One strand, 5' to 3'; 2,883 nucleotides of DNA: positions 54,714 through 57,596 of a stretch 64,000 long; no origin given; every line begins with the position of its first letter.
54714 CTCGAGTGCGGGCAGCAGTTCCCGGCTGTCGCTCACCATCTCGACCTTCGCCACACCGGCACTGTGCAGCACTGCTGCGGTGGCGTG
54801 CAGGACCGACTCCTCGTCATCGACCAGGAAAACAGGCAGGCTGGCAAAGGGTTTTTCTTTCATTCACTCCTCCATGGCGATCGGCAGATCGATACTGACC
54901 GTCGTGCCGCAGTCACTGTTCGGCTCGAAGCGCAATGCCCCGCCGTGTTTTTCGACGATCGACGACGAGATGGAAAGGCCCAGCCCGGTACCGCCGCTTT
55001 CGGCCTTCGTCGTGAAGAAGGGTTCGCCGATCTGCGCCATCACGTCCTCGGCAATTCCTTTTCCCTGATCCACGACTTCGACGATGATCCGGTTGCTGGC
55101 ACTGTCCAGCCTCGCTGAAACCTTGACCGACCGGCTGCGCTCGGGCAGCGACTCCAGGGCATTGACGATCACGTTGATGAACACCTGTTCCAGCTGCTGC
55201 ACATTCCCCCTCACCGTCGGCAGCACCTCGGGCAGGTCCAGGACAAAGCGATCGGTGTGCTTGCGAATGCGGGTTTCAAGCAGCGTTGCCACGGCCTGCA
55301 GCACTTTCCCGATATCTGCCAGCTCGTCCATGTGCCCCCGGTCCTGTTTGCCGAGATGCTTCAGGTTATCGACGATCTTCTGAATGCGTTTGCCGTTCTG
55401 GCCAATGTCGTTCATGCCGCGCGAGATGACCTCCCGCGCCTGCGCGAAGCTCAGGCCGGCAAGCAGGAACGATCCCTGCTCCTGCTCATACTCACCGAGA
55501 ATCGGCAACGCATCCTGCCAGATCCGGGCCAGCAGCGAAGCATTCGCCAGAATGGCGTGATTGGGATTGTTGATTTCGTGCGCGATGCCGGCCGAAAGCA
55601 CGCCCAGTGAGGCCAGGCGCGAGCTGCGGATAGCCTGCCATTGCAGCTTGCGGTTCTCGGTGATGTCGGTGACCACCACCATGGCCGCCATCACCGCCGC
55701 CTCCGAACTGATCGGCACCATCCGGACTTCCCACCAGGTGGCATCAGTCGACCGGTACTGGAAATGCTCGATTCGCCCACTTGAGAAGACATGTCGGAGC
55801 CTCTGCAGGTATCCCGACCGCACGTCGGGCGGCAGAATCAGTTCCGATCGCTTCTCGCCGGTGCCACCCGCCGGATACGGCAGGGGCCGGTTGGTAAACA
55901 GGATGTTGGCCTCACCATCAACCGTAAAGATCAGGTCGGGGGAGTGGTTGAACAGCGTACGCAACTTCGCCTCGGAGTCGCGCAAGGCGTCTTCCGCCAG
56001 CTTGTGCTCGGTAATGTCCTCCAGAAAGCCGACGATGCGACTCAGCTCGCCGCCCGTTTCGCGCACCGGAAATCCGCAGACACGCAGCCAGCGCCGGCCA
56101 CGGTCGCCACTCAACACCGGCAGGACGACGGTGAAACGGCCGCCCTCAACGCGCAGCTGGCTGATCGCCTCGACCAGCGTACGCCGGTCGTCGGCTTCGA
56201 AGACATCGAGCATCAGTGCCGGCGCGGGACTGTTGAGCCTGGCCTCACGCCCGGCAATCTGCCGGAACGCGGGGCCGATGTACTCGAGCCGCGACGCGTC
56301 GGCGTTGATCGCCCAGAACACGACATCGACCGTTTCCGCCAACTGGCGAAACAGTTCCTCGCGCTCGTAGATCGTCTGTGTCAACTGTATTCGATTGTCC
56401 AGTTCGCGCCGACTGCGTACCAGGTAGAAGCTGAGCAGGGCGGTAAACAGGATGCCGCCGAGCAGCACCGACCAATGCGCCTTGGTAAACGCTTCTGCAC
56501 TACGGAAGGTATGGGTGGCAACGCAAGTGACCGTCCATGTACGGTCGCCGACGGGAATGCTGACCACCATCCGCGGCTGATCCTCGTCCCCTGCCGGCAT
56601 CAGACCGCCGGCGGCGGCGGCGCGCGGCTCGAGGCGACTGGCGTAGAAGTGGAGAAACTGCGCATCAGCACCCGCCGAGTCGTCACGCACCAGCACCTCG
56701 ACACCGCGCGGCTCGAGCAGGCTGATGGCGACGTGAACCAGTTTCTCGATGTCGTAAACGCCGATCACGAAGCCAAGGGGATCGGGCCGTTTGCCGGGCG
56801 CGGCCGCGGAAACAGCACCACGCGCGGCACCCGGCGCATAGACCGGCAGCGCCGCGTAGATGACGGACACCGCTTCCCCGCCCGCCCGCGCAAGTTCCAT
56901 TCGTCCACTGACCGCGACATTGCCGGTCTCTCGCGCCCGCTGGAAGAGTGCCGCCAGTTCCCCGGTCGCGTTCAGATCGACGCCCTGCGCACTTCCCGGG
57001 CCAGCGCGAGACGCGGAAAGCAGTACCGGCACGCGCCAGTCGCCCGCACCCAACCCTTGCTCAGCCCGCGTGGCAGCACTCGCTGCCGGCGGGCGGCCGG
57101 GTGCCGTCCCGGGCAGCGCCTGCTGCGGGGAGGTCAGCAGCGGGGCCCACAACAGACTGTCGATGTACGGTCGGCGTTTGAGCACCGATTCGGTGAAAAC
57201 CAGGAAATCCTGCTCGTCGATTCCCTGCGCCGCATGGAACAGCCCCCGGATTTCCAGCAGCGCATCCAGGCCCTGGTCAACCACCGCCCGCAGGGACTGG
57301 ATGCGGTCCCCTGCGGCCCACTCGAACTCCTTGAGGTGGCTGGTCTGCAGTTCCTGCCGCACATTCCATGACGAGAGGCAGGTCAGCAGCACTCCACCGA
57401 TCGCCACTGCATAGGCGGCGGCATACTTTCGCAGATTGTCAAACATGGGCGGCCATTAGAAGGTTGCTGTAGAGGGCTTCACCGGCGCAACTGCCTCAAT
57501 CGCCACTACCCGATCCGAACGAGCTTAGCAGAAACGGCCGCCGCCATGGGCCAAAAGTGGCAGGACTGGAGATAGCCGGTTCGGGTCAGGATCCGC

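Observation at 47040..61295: Compact minus-strand sigma-54 regulon: three promoters with identical enhancer architecture drive PiT/DUF47, a CHAD protein and a novel gene pair, next to their probable activator and two sensor kinases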

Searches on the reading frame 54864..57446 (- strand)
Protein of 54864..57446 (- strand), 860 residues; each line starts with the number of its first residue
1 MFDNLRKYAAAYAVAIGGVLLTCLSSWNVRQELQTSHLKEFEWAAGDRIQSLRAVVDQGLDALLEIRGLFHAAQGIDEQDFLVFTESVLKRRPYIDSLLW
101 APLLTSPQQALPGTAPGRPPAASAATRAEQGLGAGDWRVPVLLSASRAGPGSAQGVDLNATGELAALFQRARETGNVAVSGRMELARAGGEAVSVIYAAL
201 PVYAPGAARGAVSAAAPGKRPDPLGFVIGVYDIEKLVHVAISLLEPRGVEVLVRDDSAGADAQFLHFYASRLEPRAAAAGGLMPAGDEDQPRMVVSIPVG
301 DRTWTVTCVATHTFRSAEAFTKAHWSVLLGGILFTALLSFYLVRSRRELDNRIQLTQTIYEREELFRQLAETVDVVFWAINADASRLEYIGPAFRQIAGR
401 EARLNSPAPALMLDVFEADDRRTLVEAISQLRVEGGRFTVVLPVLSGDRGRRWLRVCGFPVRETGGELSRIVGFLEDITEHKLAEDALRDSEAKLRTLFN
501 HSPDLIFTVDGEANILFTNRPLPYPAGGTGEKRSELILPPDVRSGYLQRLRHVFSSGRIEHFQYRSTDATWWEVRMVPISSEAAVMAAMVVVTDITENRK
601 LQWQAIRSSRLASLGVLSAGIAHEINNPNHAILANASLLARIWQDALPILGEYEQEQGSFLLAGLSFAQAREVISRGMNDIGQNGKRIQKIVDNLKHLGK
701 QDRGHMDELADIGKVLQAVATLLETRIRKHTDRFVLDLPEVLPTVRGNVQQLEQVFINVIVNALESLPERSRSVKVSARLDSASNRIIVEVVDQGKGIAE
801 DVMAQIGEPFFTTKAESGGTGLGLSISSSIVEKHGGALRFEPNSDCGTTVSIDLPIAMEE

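Call 7: search_protein_families(library=pfam, proteins=[window:54864-57446:-])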
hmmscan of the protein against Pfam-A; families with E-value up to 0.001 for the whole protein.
window:54864-57446:- (860 aa): 9 families
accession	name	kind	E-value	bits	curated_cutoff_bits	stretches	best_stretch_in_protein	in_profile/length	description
PF02518.31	HATPase_c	-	1.5e-22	80.6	26.4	1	748-856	2-109/111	Histidine kinase-, DNA gyrase B-, and HSP90-like ATPase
PF03924.19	CHASE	-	5.8e-16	59.3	25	1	76-265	3-188/189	CHASE domain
PF08448.16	PAS_4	-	2.4e-14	53.9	23.1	1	499-599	1-109/110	PAS fold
PF00989.32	PAS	-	3.3e-07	30.8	22.6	0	365-478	2-113/113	PAS fold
PF13188.13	PAS_8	-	1e-06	28.8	21.8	0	493-520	1-28/65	PAS domain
PF13426.13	PAS_9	-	4.2e-06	27.4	27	1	381-480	7-103/103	PAS domain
PF00512.31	HisKA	-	0.00011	22.6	26.9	0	617-703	5-65/66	His Kinase A (phospho-acceptor) domain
PF14501.12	HATPase_c_5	-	0.00029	21.1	22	1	750-844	4-92/102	GHKL domain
PF08447.18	PAS_3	-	0.00057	20.5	25.6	0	389-474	3-88/89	PAS fold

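Call 34: search_protein_families(library=ncbifam, max_evalue=0.001, proteins=[window:54864-57446:-])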
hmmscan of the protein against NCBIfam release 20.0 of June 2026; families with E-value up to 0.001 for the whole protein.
window:54864-57446:- (860 aa): 78 families (the best 25 are shown)
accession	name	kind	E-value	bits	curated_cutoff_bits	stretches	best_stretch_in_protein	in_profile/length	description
NF008468.0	PRK11360.1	equivalog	3.6e-49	167.6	646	2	676-859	432-611/616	two-component system sensor histidine kinase AtoS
NF052573.1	HisKinEspAMyxo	equivalog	8.1e-45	153.1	1400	1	355-857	121-612/755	serine histidine kinase EspA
NF041777.1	sens_FixL_Rhizob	equivalog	2.2e-41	142.1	850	1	371-859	3-484/485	sensor protein FixL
NF052574.1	HisKinEspCMyxo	equivalog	1.1e-40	139.5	1200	1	567-858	369-639/785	serine histidine kinase EspC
NF038348.1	T2SS_HK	subfamily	9.1e-34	116.8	450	1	603-856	316-573/574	histidine kinase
NF010411.0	PRK13837.1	equivalog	7.9e-32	110.1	647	2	670-857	481-676/828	two-component system VirA-like sensor kinase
NF046020.1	HisKinCckABruc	equivalog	3.8e-31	107.8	1000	2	681-859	522-710/868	cell cycle histidine kinase CckA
NF007688.0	PRK10364.1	equivalog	1e-29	103.6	479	2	687-859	288-454/460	two-component system sensor histidine kinase ZraS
NF046044.1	PnpS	equivalog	1.5e-29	103.2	400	1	681-855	213-390/390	two-component system histidine kinase PnpS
NF047466.1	hybrid_RR_LvrB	exception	1.3e-28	100.2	500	1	680-856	193-376/377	hybrid histidine kinase/response regulator LvrB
NF041880.1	EPS_EpsF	equivalog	5.9e-27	94.3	900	1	670-847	307-482/492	response regulator EpsF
NF047497.1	HK_LIC_12097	equivalog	2.4e-26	92.4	500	2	744-856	257-366/367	LIC_12097 family sensor histidine kinase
NF046026.1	HisKinCckACaul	equivalog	2.1e-25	88.9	1000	1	677-859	340-535/678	cell cycle histidine kinase CckA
TIGR02966.1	phoR_proteo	equivalog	4.8e-24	85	334.2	1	670-853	146-332/333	phosphate regulon sensor histidine kinase PhoR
NF033092.0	HK_WalK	equivalog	4.4e-23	81.7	725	1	679-856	413-594/594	cell wall metabolism sensor histidine kinase WalK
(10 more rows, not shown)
